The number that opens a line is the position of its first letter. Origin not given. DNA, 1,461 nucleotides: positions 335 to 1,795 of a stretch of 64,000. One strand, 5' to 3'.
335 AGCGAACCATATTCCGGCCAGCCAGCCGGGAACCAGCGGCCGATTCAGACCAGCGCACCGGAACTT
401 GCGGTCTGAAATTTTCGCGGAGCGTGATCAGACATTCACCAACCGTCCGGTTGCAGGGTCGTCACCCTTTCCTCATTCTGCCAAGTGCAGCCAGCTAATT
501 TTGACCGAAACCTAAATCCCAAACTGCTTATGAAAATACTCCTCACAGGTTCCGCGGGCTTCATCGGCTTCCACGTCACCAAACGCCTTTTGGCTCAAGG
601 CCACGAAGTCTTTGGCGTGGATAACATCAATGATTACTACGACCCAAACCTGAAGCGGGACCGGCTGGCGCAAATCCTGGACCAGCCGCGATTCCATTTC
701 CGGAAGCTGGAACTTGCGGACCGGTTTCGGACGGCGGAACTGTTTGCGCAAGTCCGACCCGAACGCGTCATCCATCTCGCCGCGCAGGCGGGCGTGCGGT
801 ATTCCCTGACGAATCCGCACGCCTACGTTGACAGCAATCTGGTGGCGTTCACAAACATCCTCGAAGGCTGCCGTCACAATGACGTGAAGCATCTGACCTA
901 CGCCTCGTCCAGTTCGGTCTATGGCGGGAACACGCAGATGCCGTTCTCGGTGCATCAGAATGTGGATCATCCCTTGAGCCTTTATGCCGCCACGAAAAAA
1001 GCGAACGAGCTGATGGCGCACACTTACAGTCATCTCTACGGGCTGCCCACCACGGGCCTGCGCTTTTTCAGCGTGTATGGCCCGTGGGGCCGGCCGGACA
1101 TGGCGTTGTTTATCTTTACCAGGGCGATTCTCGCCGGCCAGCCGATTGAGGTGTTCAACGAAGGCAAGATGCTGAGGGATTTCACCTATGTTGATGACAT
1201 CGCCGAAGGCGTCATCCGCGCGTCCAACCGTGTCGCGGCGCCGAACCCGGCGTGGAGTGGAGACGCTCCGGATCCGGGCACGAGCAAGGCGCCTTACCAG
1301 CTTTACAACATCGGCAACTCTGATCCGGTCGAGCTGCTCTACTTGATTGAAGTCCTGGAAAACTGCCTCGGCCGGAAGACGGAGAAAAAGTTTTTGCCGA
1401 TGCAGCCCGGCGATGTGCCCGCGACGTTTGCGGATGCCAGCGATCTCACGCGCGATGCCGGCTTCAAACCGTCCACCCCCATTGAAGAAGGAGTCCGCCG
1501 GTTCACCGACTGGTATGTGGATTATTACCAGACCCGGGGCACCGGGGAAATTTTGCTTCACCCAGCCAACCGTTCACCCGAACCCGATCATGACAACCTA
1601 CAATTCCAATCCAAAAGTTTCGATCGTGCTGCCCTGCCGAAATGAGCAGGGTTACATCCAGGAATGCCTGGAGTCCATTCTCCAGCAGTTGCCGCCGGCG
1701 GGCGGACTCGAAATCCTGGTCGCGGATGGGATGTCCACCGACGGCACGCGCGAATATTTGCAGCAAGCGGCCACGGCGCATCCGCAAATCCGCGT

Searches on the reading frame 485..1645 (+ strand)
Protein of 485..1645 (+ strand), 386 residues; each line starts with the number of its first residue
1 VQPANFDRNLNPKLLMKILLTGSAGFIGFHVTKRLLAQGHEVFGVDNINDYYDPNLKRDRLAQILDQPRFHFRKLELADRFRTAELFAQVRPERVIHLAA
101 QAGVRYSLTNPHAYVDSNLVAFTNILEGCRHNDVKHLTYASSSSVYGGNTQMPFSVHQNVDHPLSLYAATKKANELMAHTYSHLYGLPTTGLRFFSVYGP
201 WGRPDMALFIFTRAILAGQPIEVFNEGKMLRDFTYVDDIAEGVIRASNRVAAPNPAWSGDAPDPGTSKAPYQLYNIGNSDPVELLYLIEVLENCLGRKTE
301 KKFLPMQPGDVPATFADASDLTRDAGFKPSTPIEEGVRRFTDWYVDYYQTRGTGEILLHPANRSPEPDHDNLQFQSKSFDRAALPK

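Call 58: find_encoding_contigs(protein=window:485-1645:+, flank=10000, max_places=2)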
Protein window:485-1645:+ (386 aa): no gene with exactly this product is on record in the collection.
